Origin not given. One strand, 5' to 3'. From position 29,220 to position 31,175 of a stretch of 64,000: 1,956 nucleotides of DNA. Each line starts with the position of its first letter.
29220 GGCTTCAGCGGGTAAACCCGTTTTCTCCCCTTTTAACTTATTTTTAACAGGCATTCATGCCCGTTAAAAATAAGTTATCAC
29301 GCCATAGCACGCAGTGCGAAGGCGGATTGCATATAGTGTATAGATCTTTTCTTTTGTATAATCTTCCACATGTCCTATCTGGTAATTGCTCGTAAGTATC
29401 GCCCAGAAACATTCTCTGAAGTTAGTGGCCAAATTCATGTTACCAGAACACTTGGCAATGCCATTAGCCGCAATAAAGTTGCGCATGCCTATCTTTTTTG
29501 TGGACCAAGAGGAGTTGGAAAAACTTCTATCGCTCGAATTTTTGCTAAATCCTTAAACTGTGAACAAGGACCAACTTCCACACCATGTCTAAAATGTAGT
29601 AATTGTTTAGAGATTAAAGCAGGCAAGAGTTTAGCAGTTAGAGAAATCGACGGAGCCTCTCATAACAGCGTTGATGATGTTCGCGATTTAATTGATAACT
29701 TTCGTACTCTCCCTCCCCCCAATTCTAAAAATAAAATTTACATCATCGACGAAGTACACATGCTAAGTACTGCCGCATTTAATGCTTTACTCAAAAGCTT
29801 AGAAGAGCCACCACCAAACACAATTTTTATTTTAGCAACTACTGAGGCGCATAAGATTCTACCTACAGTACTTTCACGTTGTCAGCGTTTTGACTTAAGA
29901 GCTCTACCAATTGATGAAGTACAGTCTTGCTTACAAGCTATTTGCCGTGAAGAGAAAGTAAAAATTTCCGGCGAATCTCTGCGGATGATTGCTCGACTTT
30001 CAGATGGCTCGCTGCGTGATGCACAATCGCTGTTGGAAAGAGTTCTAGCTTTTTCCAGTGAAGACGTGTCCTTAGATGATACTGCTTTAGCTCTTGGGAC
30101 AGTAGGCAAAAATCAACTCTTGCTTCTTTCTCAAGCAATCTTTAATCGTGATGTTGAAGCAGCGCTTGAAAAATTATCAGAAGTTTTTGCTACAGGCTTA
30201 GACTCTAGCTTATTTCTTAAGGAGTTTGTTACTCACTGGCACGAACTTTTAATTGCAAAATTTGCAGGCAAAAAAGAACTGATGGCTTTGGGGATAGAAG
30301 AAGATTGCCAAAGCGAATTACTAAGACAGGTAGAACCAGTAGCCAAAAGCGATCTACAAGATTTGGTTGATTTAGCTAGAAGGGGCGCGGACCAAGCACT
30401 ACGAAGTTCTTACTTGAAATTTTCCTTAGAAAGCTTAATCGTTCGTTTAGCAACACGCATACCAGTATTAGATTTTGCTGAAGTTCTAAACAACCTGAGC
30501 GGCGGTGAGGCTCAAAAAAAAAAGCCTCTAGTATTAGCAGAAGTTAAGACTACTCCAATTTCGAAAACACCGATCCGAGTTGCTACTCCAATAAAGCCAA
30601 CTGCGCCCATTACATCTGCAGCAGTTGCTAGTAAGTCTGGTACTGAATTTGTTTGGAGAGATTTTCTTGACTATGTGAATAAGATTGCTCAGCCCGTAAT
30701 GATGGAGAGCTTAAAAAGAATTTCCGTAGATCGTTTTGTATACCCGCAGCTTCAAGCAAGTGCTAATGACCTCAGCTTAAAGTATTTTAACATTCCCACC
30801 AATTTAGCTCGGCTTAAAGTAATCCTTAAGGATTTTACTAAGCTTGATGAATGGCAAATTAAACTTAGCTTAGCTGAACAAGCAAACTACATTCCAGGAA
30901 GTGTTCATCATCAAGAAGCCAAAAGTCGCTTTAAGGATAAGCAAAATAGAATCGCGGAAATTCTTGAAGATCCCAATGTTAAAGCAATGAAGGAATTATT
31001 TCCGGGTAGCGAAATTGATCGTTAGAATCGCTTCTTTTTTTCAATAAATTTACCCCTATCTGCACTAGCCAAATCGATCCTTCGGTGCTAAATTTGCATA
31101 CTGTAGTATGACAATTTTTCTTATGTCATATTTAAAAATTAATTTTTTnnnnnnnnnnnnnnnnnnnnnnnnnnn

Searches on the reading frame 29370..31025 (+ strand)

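Call 80: search_protein_families(library=pfam, proteins=[window:29370-31025:+], max_evalue=0.00001)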
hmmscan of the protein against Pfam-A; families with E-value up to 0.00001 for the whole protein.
window:29370-31025:+ (551 aa): 7 families
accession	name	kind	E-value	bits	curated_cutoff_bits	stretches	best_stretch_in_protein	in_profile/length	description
PF13177.12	DNA_pol3_delta2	-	9.3e-44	149.7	27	1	22-178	3-159/161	DNA polymerase III, delta subunit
PF00004.35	AAA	-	1.9e-14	54.7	21.2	1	42-173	2-125/131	ATPase family associated with various cellular activities (AAA)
PF12169.13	DNA_pol3_gamma3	-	1.2e-11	45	24.4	1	234-362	2-129/143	DNA polymerase III subunits gamma and tau domain III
PF05496.18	RuvB_N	-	6.7e-09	36.1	27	1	11-77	2-72/159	Holliday junction DNA helicase RuvB P-loop domain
PF22608.2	DNAX_ATPase_lid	-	8.8e-09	35.5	27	1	184-230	2-48/49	DNA polymerase III clamp loader subunit, ATPase lid domain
PF13401.12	AAA_22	-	7e-07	30.1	27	0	40-162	7-128/130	AAA domain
PF21960.2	RCF1-5-like_lid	-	3.7e-06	27.2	27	1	186-223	1-39/43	RCF1/5-like, AAA+ ATPase lid domain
